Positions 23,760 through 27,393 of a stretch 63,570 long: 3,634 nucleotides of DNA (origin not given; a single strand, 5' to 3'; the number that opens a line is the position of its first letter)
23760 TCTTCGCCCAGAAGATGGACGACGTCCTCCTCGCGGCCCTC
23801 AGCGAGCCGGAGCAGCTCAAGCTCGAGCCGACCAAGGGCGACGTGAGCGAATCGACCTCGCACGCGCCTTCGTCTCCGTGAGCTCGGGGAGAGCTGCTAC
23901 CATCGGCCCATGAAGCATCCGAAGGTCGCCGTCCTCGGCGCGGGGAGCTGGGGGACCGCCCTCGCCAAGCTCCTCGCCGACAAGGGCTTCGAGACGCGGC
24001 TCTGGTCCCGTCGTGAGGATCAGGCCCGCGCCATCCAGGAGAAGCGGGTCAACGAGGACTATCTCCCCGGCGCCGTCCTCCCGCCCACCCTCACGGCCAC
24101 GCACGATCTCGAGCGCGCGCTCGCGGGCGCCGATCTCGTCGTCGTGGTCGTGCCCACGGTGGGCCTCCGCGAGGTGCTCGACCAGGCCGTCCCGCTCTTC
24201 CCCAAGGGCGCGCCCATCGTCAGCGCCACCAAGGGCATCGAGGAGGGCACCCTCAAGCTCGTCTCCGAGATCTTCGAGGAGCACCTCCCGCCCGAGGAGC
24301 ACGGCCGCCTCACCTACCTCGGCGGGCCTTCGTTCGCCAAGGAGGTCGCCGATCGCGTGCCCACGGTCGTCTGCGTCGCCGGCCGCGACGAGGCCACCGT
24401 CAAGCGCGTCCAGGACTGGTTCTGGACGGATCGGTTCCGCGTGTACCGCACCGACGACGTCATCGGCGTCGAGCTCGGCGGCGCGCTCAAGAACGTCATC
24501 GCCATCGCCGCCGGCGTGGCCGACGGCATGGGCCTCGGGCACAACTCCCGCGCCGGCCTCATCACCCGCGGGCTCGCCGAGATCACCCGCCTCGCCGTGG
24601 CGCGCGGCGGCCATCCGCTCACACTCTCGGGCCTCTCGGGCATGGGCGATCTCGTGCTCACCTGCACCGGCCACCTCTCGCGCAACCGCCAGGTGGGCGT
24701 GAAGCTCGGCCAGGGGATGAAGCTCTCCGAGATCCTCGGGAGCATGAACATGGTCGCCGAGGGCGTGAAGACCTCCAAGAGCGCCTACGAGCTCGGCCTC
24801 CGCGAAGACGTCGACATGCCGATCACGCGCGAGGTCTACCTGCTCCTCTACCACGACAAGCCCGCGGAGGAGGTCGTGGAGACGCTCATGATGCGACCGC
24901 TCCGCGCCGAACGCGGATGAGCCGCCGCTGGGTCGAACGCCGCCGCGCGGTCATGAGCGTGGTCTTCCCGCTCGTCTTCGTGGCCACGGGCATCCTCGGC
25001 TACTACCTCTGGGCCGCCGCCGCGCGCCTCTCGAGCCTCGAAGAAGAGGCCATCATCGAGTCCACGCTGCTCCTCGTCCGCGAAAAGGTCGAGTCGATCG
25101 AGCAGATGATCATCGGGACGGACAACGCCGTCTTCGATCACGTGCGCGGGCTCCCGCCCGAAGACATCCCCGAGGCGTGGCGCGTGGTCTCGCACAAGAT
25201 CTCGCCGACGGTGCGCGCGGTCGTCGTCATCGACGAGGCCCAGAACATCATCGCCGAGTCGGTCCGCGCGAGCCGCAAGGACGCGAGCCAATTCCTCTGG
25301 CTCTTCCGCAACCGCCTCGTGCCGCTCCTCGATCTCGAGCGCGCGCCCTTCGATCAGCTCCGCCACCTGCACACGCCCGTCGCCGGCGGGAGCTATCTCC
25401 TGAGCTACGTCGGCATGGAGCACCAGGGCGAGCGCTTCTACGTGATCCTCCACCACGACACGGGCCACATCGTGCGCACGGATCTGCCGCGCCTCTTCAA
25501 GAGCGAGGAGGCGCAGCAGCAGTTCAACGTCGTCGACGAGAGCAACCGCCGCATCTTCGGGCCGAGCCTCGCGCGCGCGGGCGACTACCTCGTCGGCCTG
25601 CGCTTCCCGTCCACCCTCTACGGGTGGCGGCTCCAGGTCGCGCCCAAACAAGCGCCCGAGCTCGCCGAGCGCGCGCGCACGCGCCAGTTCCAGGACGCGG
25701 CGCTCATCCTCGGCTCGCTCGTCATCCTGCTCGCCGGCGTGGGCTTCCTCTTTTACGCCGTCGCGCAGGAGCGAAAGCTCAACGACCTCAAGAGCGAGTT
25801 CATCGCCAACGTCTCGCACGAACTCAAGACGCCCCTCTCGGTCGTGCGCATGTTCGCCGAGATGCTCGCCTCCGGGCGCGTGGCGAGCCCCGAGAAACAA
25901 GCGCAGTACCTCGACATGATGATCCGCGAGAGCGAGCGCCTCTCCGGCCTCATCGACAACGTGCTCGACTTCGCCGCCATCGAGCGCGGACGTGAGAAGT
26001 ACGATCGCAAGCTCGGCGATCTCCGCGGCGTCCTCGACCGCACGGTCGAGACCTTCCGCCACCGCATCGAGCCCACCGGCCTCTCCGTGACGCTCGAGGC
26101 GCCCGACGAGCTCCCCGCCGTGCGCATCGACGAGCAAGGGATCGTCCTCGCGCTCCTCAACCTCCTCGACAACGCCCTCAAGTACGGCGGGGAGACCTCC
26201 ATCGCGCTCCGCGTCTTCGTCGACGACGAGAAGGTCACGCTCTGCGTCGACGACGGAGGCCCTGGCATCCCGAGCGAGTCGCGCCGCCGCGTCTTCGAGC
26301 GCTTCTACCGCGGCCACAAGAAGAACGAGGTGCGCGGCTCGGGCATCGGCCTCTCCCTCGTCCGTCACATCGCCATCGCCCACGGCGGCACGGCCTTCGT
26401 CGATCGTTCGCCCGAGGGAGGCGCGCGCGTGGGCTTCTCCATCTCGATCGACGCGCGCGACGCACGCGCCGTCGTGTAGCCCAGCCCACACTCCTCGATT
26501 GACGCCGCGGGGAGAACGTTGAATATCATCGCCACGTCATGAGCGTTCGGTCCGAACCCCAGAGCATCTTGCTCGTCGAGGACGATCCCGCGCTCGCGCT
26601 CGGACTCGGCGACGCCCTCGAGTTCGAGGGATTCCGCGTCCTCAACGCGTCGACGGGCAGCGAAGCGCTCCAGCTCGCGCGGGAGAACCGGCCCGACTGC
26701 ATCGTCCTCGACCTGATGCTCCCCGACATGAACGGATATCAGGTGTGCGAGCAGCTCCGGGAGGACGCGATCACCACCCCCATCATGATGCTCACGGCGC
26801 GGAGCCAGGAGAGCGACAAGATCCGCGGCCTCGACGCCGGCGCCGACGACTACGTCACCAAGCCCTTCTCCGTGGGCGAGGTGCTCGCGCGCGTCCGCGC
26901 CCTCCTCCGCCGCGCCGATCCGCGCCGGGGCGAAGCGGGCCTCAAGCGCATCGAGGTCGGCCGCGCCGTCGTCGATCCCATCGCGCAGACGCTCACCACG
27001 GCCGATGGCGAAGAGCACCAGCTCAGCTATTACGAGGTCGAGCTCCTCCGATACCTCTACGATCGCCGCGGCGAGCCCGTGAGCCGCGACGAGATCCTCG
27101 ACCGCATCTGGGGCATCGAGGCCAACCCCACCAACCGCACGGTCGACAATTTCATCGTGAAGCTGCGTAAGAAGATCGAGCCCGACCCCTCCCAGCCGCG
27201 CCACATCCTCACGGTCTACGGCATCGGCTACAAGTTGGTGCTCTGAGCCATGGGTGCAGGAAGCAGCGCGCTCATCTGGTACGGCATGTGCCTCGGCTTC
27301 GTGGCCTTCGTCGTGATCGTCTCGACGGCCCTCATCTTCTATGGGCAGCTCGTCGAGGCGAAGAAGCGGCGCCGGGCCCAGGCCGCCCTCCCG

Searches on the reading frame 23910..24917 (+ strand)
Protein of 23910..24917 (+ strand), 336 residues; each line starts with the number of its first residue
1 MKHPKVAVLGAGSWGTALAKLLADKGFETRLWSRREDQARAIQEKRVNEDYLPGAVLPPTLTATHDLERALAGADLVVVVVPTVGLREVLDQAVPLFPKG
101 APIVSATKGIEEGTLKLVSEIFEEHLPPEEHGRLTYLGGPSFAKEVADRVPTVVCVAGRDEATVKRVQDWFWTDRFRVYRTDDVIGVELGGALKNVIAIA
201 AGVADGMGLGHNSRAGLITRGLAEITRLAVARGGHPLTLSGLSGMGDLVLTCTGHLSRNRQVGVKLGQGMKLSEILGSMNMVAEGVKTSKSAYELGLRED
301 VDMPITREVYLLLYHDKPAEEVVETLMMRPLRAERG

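Call 27: search_protein_families(library=pfam, proteins=[window:23910-24917:+], max_evalue=0.001)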
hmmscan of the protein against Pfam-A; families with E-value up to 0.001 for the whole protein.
window:23910-24917:+ (336 aa): 9 families
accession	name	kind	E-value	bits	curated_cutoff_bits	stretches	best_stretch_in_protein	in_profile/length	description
PF07479.19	NAD_Gly3P_dh_C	-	1.1e-54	184.9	25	1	183-324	1-142/142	NAD-dependent glycerol-3-phosphate dehydrogenase C-terminus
PF01210.29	NAD_Gly3P_dh_N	-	3.2e-54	183.6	23.1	1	5-162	1-156/158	NAD-dependent glycerol-3-phosphate dehydrogenase N-terminus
PF20618.3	GPD_NAD_C_bact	-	3.1e-23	82.5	27.6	1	243-309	1-66/66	Bacterial GPD, NAD-dependent C-terminal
PF02558.23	ApbA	-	5e-09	36.4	22.2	1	6-111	1-104/150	Ketopantoate reductase PanE/ApbA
PF03807.23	F420_oxidored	-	3.1e-08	34.6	21.6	1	5-108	1-93/94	NADP oxidoreductase coenzyme F420-dependent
PF03446.21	NAD_binding_2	-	2.3e-06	28.2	21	1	5-107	1-93/161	NAD binding domain of 6-phosphogluconate dehydrogenase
PF03435.24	Sacchrp_dh_NADP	-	7.9e-05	23.4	25.1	1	6-90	1-85/129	Saccharopine dehydrogenase NADP binding domain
PF02737.24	3HCDH_N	-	0.00013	22.4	22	1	5-45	1-41/180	3-hydroxyacyl-CoA dehydrogenase, NAD binding domain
PF13460.12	NAD_binding_10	-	0.00059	20.2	27.2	0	11-81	3-68/184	NAD(P)H-binding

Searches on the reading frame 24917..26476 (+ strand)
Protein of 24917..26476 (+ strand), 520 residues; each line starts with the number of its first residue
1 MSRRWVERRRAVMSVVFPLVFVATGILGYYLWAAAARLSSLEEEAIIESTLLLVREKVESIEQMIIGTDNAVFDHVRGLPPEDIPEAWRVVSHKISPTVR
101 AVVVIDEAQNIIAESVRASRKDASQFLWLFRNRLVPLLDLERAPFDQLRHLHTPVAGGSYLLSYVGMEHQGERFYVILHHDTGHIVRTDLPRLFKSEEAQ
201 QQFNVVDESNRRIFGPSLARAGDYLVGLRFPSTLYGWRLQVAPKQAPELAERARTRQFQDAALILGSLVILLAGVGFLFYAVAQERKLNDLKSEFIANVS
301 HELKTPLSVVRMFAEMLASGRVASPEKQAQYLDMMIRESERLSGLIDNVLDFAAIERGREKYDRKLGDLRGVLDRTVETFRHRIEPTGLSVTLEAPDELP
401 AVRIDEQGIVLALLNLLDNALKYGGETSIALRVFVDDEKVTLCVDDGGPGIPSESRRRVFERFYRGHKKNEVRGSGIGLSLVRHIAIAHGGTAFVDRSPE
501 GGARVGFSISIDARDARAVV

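Call 27: search_protein_families(library=pfam, proteins=[window:24917-26476:+], max_evalue=0.001)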
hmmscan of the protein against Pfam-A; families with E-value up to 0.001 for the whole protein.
window:24917-26476:+ (520 aa): 2 families
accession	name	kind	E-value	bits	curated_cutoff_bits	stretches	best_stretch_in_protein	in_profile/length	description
PF02518.31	HATPase_c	-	5.6e-24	85.2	26.4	1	405-509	2-107/111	Histidine kinase-, DNA gyrase B-, and HSP90-like ATPase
PF00512.31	HisKA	-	5.4e-22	78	26.9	1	292-358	2-66/66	His Kinase A (phospho-acceptor) domain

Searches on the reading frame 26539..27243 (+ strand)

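Call 27: search_protein_families(library=pfam, proteins=[window:26539-27243:+], max_evalue=0.001)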
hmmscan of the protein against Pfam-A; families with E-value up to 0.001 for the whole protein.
window:26539-27243:+ (235 aa): 2 families
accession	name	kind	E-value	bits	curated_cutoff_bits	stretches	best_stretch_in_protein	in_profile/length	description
PF00072.30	Response_reg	-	3.5e-32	111.3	30.2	1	10-120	1-111/111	Response regulator receiver domain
PF00486.34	Trans_reg_C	-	6e-23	81.2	26.2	1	157-233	1-77/77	Transcriptional regulatory protein, C terminal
